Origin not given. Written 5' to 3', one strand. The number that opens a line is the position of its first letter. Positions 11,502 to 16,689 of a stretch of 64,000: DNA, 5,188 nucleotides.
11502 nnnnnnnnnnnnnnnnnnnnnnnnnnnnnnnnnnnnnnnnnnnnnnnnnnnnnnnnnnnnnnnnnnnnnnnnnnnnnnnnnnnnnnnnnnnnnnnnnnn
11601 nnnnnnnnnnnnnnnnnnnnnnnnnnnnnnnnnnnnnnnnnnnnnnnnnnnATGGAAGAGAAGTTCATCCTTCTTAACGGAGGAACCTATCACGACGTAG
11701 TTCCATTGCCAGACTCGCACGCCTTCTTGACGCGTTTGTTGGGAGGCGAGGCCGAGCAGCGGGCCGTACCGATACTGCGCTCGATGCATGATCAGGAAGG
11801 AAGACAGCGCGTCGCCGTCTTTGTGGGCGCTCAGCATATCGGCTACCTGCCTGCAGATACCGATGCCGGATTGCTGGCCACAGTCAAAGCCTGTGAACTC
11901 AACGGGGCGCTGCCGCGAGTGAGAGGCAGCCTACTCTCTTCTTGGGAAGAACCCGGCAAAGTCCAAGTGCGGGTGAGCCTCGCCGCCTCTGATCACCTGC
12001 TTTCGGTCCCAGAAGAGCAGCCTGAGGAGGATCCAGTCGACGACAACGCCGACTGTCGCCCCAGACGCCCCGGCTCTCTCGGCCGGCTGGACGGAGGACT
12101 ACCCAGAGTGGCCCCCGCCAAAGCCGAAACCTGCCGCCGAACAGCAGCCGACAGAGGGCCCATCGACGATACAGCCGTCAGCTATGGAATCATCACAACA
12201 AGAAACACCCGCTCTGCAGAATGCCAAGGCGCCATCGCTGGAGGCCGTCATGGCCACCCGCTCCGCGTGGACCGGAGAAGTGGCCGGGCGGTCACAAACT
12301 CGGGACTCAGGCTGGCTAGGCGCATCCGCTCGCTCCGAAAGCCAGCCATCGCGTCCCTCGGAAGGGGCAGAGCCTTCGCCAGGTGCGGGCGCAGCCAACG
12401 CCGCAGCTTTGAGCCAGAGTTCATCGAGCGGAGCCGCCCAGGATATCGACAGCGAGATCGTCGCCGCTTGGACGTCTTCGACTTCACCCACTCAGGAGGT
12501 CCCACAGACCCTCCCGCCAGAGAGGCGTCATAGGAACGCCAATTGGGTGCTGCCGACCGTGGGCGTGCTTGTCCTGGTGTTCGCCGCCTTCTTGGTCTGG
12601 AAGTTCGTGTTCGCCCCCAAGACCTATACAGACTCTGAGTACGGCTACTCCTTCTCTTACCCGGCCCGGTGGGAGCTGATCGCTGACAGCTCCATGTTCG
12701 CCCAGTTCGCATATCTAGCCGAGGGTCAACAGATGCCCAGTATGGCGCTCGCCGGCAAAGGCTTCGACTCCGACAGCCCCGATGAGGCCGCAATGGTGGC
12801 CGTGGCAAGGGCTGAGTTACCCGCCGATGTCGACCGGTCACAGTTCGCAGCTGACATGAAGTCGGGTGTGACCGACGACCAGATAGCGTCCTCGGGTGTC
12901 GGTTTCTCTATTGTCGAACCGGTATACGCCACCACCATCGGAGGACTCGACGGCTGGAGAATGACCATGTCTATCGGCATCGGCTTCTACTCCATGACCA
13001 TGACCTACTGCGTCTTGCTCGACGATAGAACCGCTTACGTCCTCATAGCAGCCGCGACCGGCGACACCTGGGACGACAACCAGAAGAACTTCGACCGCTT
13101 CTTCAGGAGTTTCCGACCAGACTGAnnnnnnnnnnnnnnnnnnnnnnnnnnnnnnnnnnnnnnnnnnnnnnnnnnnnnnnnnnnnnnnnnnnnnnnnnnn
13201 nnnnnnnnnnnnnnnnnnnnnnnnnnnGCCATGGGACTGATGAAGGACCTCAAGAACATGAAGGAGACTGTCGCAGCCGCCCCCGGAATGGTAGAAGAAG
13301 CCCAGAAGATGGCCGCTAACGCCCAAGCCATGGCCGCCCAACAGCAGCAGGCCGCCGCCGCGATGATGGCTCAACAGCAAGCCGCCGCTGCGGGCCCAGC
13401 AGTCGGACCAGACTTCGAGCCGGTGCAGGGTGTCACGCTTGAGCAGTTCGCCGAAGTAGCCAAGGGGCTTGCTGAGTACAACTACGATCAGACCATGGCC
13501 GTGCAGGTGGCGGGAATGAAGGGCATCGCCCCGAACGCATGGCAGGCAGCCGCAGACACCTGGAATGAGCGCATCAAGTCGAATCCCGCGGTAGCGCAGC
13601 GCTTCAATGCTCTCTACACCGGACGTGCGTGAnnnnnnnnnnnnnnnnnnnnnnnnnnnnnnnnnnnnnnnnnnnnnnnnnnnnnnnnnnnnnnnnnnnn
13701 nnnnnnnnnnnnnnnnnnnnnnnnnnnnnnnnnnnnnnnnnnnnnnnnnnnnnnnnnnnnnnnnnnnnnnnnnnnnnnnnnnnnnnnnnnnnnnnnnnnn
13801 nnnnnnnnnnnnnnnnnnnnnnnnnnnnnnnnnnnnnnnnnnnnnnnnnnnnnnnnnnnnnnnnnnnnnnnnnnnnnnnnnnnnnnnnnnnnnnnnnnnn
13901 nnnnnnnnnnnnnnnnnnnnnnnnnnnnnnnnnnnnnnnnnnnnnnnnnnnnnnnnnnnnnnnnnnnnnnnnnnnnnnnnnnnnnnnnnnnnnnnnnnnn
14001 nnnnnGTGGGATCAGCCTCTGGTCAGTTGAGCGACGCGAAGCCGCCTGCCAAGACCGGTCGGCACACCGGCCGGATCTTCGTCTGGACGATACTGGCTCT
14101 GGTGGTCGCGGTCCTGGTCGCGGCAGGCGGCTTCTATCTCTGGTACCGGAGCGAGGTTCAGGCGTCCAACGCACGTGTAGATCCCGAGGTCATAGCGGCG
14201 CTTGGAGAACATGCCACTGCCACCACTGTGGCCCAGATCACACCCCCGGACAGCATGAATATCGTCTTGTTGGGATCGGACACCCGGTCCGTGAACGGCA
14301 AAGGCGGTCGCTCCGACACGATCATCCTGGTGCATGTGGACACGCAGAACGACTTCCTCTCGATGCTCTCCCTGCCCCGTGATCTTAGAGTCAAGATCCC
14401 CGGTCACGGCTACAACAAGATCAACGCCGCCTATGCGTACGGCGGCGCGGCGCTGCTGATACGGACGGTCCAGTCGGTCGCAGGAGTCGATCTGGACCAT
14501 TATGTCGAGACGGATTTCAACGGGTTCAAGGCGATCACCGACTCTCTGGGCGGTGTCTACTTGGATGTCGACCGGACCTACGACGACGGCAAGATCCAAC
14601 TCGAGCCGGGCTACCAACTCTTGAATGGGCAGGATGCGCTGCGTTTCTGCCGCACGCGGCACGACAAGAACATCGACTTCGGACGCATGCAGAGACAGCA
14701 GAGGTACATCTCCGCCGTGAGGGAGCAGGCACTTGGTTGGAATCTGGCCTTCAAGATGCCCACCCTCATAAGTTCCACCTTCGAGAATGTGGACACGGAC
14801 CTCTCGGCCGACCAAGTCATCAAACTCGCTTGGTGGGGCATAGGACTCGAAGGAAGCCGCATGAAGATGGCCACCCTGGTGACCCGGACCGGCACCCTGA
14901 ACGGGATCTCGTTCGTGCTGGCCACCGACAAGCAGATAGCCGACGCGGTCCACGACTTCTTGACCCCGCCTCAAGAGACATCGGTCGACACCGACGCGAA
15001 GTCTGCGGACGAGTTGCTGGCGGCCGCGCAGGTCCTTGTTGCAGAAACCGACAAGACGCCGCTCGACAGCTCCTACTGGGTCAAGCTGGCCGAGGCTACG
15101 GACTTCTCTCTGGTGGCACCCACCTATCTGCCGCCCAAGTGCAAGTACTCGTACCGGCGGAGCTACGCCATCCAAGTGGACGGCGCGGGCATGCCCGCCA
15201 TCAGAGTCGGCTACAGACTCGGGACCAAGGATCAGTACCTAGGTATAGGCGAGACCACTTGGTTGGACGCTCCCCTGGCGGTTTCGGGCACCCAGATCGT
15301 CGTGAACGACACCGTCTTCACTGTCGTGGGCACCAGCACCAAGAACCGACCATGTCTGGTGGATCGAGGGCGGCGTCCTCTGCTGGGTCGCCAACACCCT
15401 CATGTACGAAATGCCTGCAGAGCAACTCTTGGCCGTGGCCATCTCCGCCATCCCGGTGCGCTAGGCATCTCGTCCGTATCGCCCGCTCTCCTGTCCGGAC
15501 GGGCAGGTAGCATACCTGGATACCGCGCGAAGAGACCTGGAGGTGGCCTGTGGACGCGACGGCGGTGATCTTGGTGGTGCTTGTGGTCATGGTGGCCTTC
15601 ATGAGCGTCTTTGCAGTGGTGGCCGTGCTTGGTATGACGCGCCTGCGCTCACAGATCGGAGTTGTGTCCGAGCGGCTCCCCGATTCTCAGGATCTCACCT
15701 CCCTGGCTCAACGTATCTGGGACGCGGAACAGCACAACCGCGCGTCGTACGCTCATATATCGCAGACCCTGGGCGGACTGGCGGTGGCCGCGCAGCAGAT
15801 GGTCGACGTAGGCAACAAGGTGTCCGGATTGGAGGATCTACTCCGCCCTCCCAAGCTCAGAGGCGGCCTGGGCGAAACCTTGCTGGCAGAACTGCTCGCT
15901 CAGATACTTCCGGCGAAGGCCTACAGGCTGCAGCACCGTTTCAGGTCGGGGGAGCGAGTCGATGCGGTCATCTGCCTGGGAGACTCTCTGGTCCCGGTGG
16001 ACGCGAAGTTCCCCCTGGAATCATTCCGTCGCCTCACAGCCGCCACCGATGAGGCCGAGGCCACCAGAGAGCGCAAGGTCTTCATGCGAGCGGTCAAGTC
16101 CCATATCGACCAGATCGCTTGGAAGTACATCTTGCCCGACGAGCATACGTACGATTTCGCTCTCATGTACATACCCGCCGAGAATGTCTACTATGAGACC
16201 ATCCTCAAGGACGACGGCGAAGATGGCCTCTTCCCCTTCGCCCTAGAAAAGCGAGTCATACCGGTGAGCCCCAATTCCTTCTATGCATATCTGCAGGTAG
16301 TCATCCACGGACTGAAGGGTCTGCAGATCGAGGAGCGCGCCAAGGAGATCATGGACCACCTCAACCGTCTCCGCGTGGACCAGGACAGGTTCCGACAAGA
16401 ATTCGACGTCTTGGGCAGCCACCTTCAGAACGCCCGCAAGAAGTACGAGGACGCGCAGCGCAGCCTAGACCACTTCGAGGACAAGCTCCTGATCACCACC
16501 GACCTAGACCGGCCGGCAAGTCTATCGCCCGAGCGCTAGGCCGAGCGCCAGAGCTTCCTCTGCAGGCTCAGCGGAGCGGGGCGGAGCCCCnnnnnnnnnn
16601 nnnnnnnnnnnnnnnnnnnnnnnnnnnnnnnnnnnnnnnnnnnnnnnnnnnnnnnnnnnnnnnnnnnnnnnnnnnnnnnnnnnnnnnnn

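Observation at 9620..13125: A two-part module of unknown function is tandemly duplicated together with its upstream region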

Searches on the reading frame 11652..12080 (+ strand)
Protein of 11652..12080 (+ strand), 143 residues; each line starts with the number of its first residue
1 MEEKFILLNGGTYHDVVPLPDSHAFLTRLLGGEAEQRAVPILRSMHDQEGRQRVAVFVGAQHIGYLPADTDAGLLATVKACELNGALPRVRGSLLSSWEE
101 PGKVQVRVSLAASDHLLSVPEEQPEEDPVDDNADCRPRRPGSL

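Call 4: search_protein_families(library=pfam, proteins=[window:11652-12080:+], max_evalue=1)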
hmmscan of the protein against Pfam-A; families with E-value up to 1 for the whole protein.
window:11652-12080:+ (143 aa): 1 family
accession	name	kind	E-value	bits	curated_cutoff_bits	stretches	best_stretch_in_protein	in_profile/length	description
PF08797.16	HIRAN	-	0.26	11.6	24.7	1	39-74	26-62/96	HIRAN domain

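Call 5: search_protein_families(library=ncbifam, proteins=[window:11652-12080:+], max_evalue=1)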
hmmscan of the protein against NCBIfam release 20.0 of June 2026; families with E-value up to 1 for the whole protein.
window:11652-12080:+ (143 aa): 0 families

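Call 28: search_solved_structures(query=A3, max_evalue=10, show_alignments=3)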
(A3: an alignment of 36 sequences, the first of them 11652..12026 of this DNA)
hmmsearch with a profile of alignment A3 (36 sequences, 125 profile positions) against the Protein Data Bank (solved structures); distinct sequences matched with E-value up to 10: 2.
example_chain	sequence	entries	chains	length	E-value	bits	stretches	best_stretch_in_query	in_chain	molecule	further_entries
5gtx_A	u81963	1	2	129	0.9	13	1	49-82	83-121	buckwheat glutaredoxin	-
5kqa_A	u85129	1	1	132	0.97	12.9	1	49-82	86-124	Glutaredoxin-glutathione complex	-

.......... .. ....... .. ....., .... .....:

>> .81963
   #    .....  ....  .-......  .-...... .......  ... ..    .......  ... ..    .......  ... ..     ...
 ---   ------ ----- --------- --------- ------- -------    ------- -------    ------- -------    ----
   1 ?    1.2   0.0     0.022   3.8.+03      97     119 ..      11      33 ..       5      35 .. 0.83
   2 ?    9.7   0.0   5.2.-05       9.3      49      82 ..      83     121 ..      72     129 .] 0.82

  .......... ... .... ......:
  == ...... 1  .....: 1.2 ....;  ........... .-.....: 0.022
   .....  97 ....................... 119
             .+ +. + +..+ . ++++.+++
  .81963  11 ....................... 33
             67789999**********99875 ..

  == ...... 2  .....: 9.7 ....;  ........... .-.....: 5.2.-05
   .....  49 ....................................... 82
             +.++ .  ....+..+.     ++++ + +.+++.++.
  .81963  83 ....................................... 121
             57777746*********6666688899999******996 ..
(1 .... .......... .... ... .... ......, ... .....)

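Call 33: predict_structure(alignment_id=A3)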
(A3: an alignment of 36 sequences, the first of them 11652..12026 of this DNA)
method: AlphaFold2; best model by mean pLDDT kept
length: 125 residues; sequences in the alignment: 36
mean_pLDDT: 89.1   pTM: 0.82
mean pLDDT of the five models: 89.1, 87.7, 85.7, 84.8, 84.3
residues with pLDDT >= 90: 90; 70-90: 26; 50-70: 7; < 50: 2
segments of 3 or more residues with pLDDT < 50: none
pLDDT, mean of each block of 10 residues (from residue 1): 83 93 94 95 94 95 92 91 95 92 92 72 50
secondary structure, 60 per line:
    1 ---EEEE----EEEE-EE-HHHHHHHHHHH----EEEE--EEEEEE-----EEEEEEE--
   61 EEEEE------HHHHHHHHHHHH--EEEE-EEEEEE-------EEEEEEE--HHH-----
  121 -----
elements in order: E4-7 E12-15 H20-30 E35-38 E41-46 E52-58 E61-65 H72-83 E86-89 E91-96 E104-110

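Call 36: fold_search(model_id=the predicted structure, library=pdb)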
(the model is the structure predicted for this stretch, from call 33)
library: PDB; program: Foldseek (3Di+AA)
matches with E <= 10: 1105; with E <= 0.001: 0
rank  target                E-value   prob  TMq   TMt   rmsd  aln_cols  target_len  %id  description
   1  8emh_B                3.6e-02  0.80  0.29  0.08   7.6        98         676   14  CryoEM characterization of a unique AAA+ BrxL phage restriction factor (released 2023-02-01)
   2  8emc_F                3.6e-02  0.75  0.30  0.09   7.9       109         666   15  CryoEM characterization of BrxL -- a unique AAA+ phage restriction Factor. (released 2023-02-01)
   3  8emh_H                3.6e-02  0.75  0.31  0.09   8.4       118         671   12  CryoEM characterization of a unique AAA+ BrxL phage restriction factor (released 2023-02-01)
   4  8emh_D                3.8e-02  0.85  0.28  0.08   6.5        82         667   15  CryoEM characterization of a unique AAA+ BrxL phage restriction factor (released 2023-02-01)
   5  8emh_K                3.8e-02  0.72  0.30  0.10   8.8       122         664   13  CryoEM characterization of a unique AAA+ BrxL phage restriction factor (released 2023-02-01)
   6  7adi_A                3.8e-02  0.41  0.22  0.13  12.2       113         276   12  KirBac3.1 W46R: role of a highly conserved tryptophan at the membrane-water interface of Kir channel (released 2022-01-12)
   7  8emh_G                4.0e-02  0.60  0.29  0.09   8.8       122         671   11  CryoEM characterization of a unique AAA+ BrxL phage restriction factor (released 2023-02-01)
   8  8emh_F                4.2e-02  0.72  0.31  0.10   8.0       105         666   15  CryoEM characterization of a unique AAA+ BrxL phage restriction factor (released 2023-02-01)
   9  8emh_J                4.7e-02  0.75  0.31  0.10   8.5       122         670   13  CryoEM characterization of a unique AAA+ BrxL phage restriction factor (released 2023-02-01)
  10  8emc_G                5.3e-02  0.75  0.30  0.09   7.3        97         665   11  CryoEM characterization of BrxL -- a unique AAA+ phage restriction Factor. (released 2023-02-01)
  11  8emh_E                6.3e-02  0.69  0.32  0.10   7.8       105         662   15  CryoEM characterization of a unique AAA+ BrxL phage restriction factor (released 2023-02-01)
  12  8emc_E                6.6e-02  0.63  0.31  0.09   7.6       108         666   14  CryoEM characterization of BrxL -- a unique AAA+ phage restriction Factor. (released 2023-02-01)
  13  8emc_C                7.4e-02  0.75  0.32  0.09   6.8        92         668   15  CryoEM characterization of BrxL -- a unique AAA+ phage restriction Factor. (released 2023-02-01)
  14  8emh_A                8.8e-02  0.63  0.33  0.10   8.4       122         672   14  CryoEM characterization of a unique AAA+ BrxL phage restriction factor (released 2023-02-01)
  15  6o9u                  9.9e-02  0.28  0.21  0.12  12.0       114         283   10  KirBac3.1 at a resolution of 2 Angstroms (released 2020-05-27)
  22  3k2y_B                1.2e-01  0.95  0.48  0.56   3.9       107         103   15  Crystal structure of protein lp_0118 from Lactobacillus plantarum,northeast structural genomics consortium target LpR9 (released 2009-11-17)
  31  6l8o                  1.4e-01  0.25  0.28  0.06   9.1       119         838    8  Crystal structure of the K. lactis Rad5 (Hg-derivative) (released 2020-11-11)
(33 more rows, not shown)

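Call 37: search_protein_families(library=pfam, alignment_id=A3, max_evalue=1)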
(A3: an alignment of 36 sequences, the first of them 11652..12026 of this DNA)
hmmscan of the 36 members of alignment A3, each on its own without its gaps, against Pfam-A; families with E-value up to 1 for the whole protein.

A. member 1, window:11652-12026:+ (125 aa): 1 family
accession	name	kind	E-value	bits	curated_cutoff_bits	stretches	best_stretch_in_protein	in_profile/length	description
PF08797.16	HIRAN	-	0.21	11.8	24.7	1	39-74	26-62/96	HIRAN domain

B. families by the number of members that match (of 36 scanned): 10 families
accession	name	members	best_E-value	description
PF08797.16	HIRAN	4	0.0061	HIRAN domain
PF07398.16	MDMPI_C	2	0.018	MDMPI C-terminal domain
PF00549.24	Ligase_CoA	1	0.0096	CoA-ligase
PF21701.3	GLOD4_C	1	0.014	Glyoxalasedomain-containing protein 4-like, C-terminal domain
PF11324.13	DUF3126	1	0.049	Protein of unknown function (DUF3126)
PF01455.23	HupF_HypC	1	0.053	HupF/HypC family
PF05186.18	Dpy-30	1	0.089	Dpy-30 motif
PF03861.19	ANTAR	1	0.16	ANTAR domain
PF13362.12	Toprim_3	1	0.17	Toprim domain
PF22746.1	SHOCT-like_DUF2089-C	1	0.21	SHOCT-like domain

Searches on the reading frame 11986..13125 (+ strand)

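Call 4: search_protein_families(library=pfam, proteins=[window:11986-13125:+], max_evalue=1)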
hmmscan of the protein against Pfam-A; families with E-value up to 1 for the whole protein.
window:11986-13125:+ (379 aa): 2 families
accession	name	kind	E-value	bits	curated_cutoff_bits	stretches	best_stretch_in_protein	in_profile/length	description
PF01789.22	PsbP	-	5.6e-05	23.7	23.5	1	212-232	4-24/155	PsbP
PF18933.6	PsbP_2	-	0.032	14.7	27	1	212-231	45-64/184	PsbP-like protein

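Call 5: search_protein_families(library=ncbifam, proteins=[window:11986-13125:+], max_evalue=1)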
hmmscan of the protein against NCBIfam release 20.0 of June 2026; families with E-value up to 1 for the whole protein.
window:11986-13125:+ (379 aa): 1 family
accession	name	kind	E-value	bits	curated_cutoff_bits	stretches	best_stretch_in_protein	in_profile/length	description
NF040946.1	PSII_PsbP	equivalog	0.084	12.5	60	1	208-231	24-47/180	photosystem II reaction center PsbP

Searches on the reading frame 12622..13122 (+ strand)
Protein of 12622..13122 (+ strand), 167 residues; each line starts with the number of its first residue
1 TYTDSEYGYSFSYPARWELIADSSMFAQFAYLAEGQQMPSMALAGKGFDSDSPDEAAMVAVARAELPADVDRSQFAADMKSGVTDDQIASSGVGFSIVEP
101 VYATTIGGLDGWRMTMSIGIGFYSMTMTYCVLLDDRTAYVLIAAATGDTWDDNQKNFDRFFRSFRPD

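Call 55: search_solved_structures(query=A6, max_evalue=10)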
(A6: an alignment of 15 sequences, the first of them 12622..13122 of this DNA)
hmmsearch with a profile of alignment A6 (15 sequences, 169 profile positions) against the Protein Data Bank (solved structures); distinct sequences matched with E-value up to 10: 6.
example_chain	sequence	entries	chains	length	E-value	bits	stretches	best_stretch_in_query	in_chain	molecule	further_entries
7eu3_1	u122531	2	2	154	2.3e-06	31.3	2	91-165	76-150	Photosynthetic NDH subunit of subcomplex L1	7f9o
9grx_0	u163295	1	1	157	0.00024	24.7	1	2-162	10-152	Photosynthetic NDH subunit of lumenal location 1, chloroplastic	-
2xb3_A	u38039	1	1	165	0.0015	22.1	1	1-49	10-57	PSBP PROTEIN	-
7wff_f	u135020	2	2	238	0.011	19.3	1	2-30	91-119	Photosynthetic NDH subunit of lumenal location 1, chloroplastic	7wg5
2lnj_A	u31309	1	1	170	0.59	13.7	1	2-31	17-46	Putative uncharacterized protein sll1418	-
7scw_B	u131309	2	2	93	1.3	12.6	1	29-83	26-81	Ral guanine nucleotide dissociation stimulator-like 1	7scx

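Call 60: predict_structure(alignment_id=A6)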
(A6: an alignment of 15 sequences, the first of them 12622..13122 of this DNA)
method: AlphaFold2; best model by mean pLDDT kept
length: 167 residues; sequences in the alignment: 15
mean_pLDDT: 81.9   pTM: 0.81
mean pLDDT of the five models: 81.9, 80.6, 80.6, 80.6, 79.9
residues with pLDDT >= 90: 66; 70-90: 70; 50-70: 25; < 50: 6
segments of 3 or more residues with pLDDT < 50: 32-36
pLDDT, mean of each block of 10 residues (from residue 1): 92 90 57 54 82 85 85 76 60 78 94 87 86 90 90 95 94
secondary structure, 60 per line:
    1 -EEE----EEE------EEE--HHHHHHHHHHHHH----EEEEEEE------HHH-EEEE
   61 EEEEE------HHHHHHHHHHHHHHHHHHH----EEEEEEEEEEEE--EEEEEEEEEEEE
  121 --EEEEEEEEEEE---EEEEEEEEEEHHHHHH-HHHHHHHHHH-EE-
elements in order: E2-4 E9-11 E18-20 H23-35 E40-46 E57-65 H72-90 E95-106 E109-120 E123-133 E137-146 H147-152 H154-163

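Call 63: fold_search(model_id=the predicted structure, library=pdb)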
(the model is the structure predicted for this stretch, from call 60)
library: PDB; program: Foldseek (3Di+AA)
matches with E <= 10: 1358; with E <= 0.001: 43
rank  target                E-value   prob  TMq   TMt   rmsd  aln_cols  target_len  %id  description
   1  2xb3                  1.3e-07  1.00  0.71  0.76   3.3       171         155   13  The Structure of Cyanobacterial PsbP (released 2010-08-25)
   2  9grx_0                1.2e-06  1.00  0.66  0.70   3.9       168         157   14  NDH-PSI-LHCI supercomplex from S. oleracea (released 2025-02-12)
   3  2lnj_MODEL_1_A        1.7e-06  1.00  0.64  0.63   4.2       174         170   16  Solution Structure of Cyanobacterial PsbP (CyanoP) from Synechocystis sp. PCC 6803 (released 2012-06-06)
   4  6e5d                  2.6e-06  1.00  0.68  0.66   3.4       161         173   15  Crystal structure of LpqN involved in cell envelope biogenesis of Mycobacterium tuberculosis (released 2019-07-24)
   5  4rth_A                3.2e-06  1.00  0.62  0.62   4.6       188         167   13  The crystal structure of PsbP from Zea mays (released 2015-03-11)
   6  4rth_B                3.4e-06  1.00  0.61  0.61   5.1       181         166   12  The crystal structure of PsbP from Zea mays (released 2015-03-11)
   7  5zx9                  4.0e-06  1.00  0.55  0.55   6.1       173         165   17  Crystal structure of apo form fibronectin-binding protein Apa from Mycobacterium tuberculosis (released 2019-05-29)
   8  3lyd_B                4.5e-06  1.00  0.63  0.66   3.8       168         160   11  Crystal structure of Putative uncharacterized protein from Jonesia denitrificans (released 2010-03-09)
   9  3lyd_A                6.0e-06  1.00  0.61  0.64   4.1       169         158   12  Crystal structure of Putative uncharacterized protein from Jonesia denitrificans (released 2010-03-09)
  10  2vu4                  1.3e-05  1.00  0.62  0.69   4.1       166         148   12  Structure of PsbP protein from Spinacia oleracea at 1.98 A resolution (released 2009-07-21)
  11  8z9d_P                1.6e-05  1.00  0.66  0.60   4.1       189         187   12  cryo-EM structure of PSII-LHCII megacomplex from spinach (released 2024-11-13)
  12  5xnl_P                1.6e-05  1.00  0.62  0.57   4.8       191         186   15  Structure of stacked C2S2M2-type PSII-LHCII supercomplex from Pisum sativum (released 2017-09-20)
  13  1v2b_A                2.0e-05  1.00  0.63  0.70   4.2       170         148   16  Crystal Structure of PsbP Protein in the Oxygen-Evolving Complex of Photosystem II from Higher Plants (released 2004-05-18)
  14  7wff_f                2.3e-05  1.00  0.64  0.69   4.2       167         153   15  Subcomplexes B,M and L in the Cylic electron transfer supercomplex NDH-PSI from Arabidopsis (released 2022-03-16)
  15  9gnw_P                2.7e-05  1.00  0.62  0.57   5.0       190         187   12  Universal PSII assembly intermediate (released 2025-09-17)
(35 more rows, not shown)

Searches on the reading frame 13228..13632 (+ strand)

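Call 71: search_protein_families(library=pfam, proteins=[window:13228-13632:+], max_evalue=0.01)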
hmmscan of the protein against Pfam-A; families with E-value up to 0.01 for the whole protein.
window:13228-13632:+ (134 aa): 2 families
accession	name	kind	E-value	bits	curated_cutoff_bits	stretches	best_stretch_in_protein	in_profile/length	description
PF23978.1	DUF7303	-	0.0014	18.6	27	1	16-88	38-113/195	Family of unknown function (DUF7303)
PF20325.3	DUF6620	-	0.0036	16.4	27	1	32-121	246-327/450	Family of unknown function (DUF6620)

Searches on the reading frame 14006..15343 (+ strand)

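Call 71: search_protein_families(library=pfam, proteins=[window:14006-15343:+], max_evalue=0.01)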
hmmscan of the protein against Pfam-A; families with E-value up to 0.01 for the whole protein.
window:14006-15343:+ (446 aa): 1 family
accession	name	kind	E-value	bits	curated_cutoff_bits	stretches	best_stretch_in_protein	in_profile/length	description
PF03816.19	LytR_cpsA_psr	-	1.7e-44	152.1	24.6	1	102-242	1-148/150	LytR_cpsA_psr family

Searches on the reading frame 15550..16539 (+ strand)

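Call 71: search_protein_families(library=pfam, proteins=[window:15550-16539:+], max_evalue=0.01)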
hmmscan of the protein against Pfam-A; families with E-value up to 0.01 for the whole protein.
window:15550-16539:+ (329 aa): 2 families
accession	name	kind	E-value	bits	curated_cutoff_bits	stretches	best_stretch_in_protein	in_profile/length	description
PF02646.22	RmuC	-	3.1e-50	171.3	26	1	47-307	12-271/291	RmuC family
PF22883.1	Consortin_N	-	0.0021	18.4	27.7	1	188-221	11-42/52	Consortin, N-terminal domain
